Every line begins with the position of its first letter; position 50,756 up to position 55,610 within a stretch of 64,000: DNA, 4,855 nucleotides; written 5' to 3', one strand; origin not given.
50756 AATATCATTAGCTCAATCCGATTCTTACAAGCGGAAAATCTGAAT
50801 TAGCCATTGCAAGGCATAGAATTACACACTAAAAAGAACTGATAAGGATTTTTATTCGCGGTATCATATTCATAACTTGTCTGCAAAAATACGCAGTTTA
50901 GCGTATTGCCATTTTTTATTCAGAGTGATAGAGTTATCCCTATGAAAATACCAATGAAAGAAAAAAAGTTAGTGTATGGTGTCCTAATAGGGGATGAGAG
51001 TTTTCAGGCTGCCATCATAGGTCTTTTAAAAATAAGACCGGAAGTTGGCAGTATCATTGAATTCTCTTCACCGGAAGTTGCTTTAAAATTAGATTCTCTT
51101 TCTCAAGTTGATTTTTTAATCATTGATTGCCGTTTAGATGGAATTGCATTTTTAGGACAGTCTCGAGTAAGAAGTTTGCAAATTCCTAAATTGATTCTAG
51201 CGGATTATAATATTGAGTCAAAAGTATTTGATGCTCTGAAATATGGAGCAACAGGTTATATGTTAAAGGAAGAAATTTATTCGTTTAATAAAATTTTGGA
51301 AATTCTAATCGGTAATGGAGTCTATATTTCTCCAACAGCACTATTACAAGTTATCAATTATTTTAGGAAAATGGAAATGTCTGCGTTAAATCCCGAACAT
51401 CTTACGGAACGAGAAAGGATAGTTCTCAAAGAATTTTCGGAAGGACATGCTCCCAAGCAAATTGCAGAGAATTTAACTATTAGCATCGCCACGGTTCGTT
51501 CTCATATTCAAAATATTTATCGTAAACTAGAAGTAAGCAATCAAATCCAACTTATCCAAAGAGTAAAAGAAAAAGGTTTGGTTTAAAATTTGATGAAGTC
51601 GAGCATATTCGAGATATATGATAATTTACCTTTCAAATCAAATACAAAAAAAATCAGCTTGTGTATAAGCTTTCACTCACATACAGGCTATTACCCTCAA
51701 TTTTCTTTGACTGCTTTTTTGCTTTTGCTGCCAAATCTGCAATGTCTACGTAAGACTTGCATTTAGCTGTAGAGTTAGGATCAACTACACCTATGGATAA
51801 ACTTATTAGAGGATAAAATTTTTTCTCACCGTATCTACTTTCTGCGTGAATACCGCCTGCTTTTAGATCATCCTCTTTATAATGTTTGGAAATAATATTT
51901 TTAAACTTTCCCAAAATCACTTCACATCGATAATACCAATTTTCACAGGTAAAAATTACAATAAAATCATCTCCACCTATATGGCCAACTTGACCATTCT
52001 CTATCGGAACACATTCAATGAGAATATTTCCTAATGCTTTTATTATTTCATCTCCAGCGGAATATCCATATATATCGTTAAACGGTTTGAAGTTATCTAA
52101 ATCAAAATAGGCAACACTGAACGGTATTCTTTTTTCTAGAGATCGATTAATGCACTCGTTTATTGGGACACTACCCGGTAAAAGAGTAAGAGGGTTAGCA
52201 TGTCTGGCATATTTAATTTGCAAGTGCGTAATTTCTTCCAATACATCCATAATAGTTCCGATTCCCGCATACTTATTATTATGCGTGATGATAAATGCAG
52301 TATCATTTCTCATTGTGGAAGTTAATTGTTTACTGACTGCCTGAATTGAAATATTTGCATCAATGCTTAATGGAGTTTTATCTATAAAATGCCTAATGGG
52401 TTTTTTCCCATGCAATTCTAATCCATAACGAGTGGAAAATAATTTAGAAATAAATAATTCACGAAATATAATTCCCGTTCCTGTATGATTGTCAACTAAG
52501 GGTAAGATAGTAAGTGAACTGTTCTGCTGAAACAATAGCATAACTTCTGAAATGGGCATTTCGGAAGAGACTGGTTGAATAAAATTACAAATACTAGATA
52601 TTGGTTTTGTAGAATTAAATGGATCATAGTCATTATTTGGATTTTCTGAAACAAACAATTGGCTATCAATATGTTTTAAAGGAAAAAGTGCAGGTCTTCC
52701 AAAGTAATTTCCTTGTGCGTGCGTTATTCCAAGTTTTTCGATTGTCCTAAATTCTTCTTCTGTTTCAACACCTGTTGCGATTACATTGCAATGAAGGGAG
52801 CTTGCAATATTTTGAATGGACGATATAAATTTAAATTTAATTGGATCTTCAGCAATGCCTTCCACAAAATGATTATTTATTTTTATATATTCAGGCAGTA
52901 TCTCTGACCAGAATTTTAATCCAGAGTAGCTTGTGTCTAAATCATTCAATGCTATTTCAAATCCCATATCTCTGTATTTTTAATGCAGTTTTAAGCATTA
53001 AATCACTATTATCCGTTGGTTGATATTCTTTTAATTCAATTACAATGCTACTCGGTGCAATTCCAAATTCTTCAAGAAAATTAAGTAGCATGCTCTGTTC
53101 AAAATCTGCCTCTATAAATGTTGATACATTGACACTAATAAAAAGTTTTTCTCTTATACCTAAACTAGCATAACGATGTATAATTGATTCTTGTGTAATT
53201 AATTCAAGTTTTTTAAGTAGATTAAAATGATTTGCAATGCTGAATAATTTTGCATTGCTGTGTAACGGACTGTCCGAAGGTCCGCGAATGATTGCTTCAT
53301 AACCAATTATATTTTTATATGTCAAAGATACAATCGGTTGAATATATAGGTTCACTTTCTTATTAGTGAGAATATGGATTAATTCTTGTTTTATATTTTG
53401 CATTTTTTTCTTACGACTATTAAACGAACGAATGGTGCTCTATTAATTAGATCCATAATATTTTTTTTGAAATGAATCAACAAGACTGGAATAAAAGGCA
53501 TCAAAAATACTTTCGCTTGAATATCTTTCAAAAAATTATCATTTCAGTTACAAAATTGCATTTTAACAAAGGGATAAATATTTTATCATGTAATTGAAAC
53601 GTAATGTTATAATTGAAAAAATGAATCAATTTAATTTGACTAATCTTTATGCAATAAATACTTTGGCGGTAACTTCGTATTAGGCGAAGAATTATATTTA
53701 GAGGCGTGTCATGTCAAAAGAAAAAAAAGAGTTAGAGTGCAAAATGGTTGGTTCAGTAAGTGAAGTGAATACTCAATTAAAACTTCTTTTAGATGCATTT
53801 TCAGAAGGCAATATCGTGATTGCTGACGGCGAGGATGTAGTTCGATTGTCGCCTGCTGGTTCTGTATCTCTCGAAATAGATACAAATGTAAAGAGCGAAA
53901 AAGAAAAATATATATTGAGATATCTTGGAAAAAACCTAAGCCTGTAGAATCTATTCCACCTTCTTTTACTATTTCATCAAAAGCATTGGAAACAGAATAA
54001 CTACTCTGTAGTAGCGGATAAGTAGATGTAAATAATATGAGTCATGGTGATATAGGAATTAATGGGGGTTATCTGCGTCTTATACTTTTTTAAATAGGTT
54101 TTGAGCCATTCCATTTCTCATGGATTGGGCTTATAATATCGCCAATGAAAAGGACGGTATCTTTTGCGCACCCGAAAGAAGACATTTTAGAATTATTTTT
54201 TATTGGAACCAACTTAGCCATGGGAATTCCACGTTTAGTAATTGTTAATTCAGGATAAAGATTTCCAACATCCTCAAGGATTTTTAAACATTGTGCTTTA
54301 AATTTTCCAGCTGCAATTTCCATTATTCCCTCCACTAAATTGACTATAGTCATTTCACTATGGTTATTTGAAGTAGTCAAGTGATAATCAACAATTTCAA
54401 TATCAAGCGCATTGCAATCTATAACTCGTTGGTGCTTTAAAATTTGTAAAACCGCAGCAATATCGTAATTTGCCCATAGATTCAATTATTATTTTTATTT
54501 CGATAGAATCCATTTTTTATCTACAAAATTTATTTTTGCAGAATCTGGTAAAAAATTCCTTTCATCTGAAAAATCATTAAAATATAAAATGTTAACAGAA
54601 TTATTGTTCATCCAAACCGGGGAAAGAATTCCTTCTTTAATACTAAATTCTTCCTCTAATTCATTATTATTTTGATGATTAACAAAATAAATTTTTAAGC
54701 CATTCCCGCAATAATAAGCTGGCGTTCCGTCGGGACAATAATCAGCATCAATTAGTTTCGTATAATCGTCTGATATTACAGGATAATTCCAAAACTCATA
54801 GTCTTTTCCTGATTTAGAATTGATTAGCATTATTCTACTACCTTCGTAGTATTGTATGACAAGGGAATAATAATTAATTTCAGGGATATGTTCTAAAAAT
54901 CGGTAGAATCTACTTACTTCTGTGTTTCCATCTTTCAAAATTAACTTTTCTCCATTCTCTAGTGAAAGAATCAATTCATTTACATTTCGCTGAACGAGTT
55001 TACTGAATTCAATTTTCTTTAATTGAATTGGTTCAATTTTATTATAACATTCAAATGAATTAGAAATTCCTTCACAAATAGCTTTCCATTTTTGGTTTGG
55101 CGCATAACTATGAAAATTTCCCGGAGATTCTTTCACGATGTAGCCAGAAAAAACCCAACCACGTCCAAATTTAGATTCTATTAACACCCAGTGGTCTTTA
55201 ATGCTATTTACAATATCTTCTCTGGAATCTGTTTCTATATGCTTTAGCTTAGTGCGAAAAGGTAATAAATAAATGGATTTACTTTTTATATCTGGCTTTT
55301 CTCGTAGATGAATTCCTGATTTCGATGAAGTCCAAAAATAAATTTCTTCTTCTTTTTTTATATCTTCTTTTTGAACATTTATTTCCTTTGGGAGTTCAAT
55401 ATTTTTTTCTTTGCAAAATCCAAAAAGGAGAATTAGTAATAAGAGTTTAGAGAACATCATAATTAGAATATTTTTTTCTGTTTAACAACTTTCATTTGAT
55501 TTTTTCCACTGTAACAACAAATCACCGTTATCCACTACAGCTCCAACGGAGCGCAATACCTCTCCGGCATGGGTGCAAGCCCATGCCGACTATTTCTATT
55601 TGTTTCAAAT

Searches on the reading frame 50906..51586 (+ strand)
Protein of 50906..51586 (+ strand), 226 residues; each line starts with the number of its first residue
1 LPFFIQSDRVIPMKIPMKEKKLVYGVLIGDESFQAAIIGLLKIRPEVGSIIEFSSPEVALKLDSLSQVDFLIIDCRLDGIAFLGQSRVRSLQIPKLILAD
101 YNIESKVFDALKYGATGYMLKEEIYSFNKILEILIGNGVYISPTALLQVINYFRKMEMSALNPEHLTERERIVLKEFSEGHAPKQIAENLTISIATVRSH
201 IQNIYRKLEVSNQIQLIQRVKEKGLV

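Call 54: search_protein_families(library=pfam, proteins=[window:50906-51586:+], max_evalue=0.001)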
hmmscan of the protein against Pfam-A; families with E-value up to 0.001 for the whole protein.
window:50906-51586:+ (226 aa): 3 families
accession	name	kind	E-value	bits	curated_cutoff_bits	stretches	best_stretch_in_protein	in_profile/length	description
PF00196.25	GerE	-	1.4e-16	60.3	23.5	1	165-218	2-55/57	Bacterial regulatory proteins, luxR family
PF08281.18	Sigma70_r4_2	-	2.3e-05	24.4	25.7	1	164-208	9-54/54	Sigma-70, region 4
PF00072.30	Response_reg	-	3e-05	24.6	30.2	1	31-122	7-100/111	Response regulator receiver domain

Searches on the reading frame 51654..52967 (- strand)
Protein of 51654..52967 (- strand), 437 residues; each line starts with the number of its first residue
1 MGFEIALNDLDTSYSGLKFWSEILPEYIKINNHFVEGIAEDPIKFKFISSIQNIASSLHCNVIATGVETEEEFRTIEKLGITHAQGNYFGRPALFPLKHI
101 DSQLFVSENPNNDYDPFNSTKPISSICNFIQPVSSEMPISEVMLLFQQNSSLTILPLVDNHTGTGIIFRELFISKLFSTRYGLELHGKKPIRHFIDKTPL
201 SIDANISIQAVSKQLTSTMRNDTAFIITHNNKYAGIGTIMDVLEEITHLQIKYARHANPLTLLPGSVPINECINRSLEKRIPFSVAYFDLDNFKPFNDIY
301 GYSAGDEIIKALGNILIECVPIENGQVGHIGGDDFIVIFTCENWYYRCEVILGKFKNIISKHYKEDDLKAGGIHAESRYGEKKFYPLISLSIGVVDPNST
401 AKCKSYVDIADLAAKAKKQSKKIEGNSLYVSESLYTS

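Call 54: search_protein_families(library=pfam, proteins=[window:51654-52967:-], max_evalue=0.001)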
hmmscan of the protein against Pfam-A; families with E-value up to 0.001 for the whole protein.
window:51654-52967:- (437 aa): 3 families
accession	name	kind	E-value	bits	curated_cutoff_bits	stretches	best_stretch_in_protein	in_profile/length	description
PF00563.25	EAL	-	4.8e-24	85.5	31.3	1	1-92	145-236/236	EAL domain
PF00990.26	GGDEF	-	1.8e-13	51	23.8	1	273-344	23-93/161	Diguanylate cyclase, GGDEF domain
PF00571.33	CBS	-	3.8e-05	24.4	24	0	193-246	3-55/57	CBS domain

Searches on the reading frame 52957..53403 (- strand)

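Call 55: search_protein_families(library=pfam, proteins=[window:52957-53403:-], max_evalue=0.001)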
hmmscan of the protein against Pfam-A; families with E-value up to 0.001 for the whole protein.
window:52957-53403:- (148 aa): 1 family
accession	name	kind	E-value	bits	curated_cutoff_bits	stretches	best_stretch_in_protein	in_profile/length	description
PF00563.25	EAL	-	2.1e-13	50.6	31.3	1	11-139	7-138/236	EAL domain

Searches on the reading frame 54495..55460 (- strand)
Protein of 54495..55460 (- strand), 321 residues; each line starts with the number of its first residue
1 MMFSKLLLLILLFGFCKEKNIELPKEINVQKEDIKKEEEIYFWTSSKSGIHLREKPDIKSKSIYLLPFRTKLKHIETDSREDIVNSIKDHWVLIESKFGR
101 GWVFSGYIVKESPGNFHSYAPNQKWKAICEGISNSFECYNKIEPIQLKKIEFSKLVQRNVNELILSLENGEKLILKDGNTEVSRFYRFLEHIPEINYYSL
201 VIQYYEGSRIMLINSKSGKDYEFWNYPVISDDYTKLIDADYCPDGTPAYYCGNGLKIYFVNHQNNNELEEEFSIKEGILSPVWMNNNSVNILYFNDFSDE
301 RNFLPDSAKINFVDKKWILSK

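Call 55: search_protein_families(library=pfam, proteins=[window:54495-55460:-], max_evalue=0.001)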
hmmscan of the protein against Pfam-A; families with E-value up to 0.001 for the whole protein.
window:54495-55460:- (321 aa): 1 family
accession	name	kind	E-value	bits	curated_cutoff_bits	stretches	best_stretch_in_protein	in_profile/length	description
PF08239.17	SH3_3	-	4.3e-07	30.5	27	1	49-108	2-53/54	Bacterial SH3 domain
